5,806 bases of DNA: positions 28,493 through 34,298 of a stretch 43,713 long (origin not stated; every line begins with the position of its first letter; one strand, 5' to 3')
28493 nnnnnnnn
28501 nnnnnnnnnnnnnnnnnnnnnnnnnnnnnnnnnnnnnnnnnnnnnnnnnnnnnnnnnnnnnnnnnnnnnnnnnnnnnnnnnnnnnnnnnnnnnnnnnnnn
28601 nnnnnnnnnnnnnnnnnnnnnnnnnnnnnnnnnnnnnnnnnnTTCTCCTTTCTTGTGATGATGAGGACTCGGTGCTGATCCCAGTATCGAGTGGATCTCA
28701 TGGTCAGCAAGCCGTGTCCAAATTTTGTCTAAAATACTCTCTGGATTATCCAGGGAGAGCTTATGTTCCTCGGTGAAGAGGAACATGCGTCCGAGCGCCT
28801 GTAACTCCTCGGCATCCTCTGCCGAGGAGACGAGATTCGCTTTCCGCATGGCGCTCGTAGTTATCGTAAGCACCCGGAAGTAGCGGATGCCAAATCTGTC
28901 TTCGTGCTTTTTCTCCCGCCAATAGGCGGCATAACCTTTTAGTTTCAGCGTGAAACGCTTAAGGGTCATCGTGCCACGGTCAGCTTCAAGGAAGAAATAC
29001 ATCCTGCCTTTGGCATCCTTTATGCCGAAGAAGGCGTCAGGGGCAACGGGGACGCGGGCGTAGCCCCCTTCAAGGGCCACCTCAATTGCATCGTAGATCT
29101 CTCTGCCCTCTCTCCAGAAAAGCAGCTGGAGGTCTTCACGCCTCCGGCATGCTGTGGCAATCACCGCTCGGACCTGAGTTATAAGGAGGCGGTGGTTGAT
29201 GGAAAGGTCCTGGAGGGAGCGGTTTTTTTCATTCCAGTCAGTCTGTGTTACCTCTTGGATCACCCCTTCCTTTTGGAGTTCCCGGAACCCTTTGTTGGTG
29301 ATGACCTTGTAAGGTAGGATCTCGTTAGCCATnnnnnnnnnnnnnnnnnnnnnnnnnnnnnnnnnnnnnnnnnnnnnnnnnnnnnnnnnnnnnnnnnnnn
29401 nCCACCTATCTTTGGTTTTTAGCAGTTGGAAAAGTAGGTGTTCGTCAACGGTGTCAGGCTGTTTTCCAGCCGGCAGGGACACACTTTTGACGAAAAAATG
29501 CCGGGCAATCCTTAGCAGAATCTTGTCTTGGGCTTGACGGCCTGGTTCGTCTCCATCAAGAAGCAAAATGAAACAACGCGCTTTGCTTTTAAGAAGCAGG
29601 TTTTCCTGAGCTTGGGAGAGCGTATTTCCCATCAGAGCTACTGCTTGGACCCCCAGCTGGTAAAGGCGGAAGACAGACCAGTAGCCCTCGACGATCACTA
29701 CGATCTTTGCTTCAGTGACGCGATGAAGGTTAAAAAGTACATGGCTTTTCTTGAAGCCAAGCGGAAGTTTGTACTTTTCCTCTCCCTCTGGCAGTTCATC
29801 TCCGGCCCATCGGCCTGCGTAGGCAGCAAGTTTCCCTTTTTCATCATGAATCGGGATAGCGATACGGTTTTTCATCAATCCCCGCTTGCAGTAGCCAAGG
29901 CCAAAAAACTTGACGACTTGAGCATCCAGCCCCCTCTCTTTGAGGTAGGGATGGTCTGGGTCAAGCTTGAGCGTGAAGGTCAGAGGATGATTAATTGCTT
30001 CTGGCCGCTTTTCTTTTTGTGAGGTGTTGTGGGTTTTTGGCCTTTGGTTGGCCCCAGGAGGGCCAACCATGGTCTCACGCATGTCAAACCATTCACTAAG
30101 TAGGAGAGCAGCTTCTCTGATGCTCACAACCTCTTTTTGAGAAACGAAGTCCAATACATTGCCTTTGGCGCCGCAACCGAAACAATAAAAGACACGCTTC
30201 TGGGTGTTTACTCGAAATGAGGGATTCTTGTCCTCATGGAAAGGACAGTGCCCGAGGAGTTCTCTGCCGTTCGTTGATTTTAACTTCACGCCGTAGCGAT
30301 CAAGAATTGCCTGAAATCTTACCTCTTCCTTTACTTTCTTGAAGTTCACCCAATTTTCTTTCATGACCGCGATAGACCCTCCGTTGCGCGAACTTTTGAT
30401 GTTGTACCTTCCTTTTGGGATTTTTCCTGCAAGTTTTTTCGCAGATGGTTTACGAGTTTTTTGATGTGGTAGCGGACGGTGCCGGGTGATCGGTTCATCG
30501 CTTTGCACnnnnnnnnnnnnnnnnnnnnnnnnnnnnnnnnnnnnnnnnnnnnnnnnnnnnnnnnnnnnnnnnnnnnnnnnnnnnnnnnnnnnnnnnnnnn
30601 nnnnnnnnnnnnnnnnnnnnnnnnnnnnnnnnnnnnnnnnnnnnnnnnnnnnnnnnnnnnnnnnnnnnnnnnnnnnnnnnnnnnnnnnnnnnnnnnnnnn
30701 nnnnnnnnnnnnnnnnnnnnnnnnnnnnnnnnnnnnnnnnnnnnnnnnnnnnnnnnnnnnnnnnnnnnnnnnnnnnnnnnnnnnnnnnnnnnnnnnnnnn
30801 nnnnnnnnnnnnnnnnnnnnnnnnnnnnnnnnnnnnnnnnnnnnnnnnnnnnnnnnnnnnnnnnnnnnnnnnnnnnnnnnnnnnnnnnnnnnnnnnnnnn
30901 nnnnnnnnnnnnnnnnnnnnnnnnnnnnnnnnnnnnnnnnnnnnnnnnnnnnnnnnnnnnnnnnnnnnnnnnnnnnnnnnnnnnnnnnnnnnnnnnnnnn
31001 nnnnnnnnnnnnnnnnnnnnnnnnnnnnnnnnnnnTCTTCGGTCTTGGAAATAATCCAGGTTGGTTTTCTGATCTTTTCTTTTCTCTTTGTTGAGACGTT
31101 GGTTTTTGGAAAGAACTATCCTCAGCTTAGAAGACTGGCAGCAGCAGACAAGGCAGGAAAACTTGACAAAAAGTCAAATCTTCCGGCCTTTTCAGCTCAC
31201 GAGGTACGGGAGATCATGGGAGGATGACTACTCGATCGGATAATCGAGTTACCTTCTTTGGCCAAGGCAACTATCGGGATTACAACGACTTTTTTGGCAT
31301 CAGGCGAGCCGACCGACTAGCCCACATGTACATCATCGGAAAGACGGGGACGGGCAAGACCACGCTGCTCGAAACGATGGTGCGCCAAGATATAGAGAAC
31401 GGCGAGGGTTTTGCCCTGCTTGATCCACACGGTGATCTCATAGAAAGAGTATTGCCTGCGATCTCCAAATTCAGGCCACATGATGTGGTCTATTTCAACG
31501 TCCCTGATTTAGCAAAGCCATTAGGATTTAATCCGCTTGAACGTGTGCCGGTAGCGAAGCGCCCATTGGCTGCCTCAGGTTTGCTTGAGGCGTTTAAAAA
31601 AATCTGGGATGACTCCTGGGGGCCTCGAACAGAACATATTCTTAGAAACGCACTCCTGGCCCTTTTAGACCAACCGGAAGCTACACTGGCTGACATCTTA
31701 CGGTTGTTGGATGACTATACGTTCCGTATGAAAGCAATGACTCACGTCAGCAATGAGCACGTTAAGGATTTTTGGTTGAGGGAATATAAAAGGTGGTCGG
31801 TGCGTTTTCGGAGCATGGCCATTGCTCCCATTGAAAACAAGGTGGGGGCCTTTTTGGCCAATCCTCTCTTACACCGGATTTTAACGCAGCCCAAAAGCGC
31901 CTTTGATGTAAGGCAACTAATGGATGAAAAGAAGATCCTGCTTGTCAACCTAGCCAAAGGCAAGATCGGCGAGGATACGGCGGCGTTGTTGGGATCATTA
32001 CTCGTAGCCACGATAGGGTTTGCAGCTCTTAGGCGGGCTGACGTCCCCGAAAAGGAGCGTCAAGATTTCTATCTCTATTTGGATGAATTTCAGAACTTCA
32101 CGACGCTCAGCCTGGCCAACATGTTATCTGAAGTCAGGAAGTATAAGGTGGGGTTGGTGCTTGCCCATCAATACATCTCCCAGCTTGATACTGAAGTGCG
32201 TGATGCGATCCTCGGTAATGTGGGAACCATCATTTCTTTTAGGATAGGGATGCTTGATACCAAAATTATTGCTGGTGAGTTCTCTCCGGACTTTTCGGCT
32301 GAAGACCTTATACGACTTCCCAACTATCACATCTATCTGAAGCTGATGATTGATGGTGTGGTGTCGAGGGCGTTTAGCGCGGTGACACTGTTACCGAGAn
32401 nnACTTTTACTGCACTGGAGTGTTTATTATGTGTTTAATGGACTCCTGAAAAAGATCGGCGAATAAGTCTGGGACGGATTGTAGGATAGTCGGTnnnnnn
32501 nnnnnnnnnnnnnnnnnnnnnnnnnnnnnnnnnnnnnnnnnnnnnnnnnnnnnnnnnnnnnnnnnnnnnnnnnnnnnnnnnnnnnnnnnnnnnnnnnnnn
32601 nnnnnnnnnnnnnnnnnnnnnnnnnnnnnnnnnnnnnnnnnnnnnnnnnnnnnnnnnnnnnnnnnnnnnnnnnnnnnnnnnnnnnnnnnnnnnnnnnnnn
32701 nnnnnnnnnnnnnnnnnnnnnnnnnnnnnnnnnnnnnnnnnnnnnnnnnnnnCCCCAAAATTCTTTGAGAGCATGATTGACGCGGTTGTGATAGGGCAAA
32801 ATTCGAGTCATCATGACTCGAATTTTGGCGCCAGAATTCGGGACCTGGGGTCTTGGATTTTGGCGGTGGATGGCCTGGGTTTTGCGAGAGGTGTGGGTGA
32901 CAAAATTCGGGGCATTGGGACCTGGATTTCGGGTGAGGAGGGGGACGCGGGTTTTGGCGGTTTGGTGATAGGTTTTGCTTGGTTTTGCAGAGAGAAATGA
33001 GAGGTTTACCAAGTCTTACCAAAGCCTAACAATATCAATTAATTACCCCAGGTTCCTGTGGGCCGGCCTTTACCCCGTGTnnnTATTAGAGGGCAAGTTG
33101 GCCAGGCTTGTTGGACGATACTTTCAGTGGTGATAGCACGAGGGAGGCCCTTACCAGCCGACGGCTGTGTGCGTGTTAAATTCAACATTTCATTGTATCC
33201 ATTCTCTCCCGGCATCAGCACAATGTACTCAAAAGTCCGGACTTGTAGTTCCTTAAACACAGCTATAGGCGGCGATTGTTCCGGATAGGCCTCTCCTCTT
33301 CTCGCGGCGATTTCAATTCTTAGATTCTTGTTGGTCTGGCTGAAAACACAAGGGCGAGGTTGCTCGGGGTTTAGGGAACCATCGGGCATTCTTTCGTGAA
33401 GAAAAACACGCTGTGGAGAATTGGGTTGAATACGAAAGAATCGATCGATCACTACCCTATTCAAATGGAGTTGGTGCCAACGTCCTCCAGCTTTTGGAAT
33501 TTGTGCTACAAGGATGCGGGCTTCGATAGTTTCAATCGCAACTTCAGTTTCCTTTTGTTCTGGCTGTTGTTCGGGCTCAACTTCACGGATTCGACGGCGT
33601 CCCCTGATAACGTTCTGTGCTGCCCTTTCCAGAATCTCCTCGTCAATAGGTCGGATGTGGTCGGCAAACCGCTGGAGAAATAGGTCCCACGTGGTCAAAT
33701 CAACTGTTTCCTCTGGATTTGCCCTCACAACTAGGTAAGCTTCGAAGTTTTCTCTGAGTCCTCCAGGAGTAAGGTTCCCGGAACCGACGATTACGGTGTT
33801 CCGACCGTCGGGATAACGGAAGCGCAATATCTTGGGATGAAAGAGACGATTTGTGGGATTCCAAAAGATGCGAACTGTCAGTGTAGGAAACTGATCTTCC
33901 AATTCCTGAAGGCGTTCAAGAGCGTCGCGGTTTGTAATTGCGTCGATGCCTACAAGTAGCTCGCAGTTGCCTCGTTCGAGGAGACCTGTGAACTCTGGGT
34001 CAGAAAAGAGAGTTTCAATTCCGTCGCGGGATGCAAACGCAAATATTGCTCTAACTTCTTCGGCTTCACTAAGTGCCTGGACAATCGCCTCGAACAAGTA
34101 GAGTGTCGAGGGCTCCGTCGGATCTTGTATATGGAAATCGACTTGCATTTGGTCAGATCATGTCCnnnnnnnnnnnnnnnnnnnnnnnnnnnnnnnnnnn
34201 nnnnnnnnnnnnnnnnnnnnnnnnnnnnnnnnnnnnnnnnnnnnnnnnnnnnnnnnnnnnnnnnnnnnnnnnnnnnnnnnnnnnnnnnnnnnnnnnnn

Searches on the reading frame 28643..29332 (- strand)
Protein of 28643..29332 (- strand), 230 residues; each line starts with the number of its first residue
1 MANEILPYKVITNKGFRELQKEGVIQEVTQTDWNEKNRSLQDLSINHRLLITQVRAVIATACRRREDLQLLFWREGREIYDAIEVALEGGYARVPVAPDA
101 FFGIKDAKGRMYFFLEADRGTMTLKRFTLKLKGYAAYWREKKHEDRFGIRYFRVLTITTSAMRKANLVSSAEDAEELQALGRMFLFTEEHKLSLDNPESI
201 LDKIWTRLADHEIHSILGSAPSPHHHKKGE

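Call 97: search_protein_families(library=pfam, proteins=[window:28643-29332:-], max_evalue=0.001)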
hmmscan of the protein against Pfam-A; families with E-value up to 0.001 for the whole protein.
window:28643-29332:- (230 aa): 1 family
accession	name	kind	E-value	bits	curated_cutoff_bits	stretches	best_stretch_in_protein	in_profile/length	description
PF13814.12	Replic_Relax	-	6.2e-15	56.2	25.3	1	11-146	62-184/191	Replication-relaxation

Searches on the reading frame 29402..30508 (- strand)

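Call 97: search_protein_families(library=pfam, proteins=[window:29402-30508:-], max_evalue=0.001)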
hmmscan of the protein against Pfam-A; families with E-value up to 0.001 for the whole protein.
window:29402-30508:- (369 aa): 5 families
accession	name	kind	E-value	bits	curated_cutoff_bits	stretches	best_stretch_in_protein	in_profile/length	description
PF01807.25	Zn_ribbon_DnaG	-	6.1e-23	80.9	24.9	1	57-142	7-90/98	CHC2 zinc finger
PF13155.12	Toprim_2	-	2.4e-09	37.9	22.1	1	271-353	1-86/88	Toprim-like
PF08275.17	DNAG_N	-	2.4e-09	37.8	26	1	212-263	75-126/128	DNA primase catalytic core, N-terminal domain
PF13662.12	Toprim_4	-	7.2e-07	29.8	25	1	269-331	2-71/85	Toprim domain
PF01751.28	Toprim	-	2.5e-06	28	23.1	1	270-331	2-77/96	Toprim domain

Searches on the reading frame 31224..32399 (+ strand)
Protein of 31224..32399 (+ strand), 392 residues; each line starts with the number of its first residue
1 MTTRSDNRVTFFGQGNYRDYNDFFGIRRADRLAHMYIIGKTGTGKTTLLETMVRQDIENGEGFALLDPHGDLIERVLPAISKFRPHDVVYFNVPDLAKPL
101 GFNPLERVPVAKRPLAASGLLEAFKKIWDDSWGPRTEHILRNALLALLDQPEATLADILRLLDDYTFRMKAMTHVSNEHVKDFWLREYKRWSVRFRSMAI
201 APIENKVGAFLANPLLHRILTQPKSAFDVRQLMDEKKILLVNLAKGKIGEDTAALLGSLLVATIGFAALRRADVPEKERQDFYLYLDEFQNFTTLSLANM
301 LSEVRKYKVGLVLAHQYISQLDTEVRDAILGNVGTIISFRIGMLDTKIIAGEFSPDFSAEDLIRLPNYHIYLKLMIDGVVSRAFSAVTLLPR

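Call 97: search_protein_families(library=pfam, proteins=[window:31224-32399:+], max_evalue=0.001)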
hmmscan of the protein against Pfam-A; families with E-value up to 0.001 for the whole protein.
window:31224-32399:+ (392 aa): 6 families
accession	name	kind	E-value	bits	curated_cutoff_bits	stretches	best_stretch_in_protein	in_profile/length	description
PF10412.15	TrwB_AAD_bind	-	4.8e-13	49.2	20.5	1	33-339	16-308/387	Type IV secretion-system coupling protein DNA-binding domain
PF02534.20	T4SS-DNA_transf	-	3.9e-08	33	20.1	1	12-323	32-346/468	Type IV secretory system Conjugative DNA transfer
PF12696.13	TraG-D_C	-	1.6e-06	28.5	22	1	282-342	2-67/126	TraM recognition site of TraD and TraG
PF01935.23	DUF87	-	4.8e-06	27.3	23.2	1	33-107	24-84/220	Helicase HerA, central domain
PF13401.12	AAA_22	-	3.4e-05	24.6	27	0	34-97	7-45/130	AAA domain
PF13191.12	AAA_16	-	8.6e-05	23.5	32.6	0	22-62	14-54/167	AAA ATPase domain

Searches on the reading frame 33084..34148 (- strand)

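Call 97: search_protein_families(library=pfam, proteins=[window:33084-34148:-], max_evalue=0.001)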
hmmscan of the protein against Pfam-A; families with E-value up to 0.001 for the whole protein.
window:33084-34148:- (355 aa): 1 family
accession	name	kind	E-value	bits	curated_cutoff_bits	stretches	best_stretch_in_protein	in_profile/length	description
PF13091.12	PLDc_2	-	5.3e-07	30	27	1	72-144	49-118/132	PLD-like domain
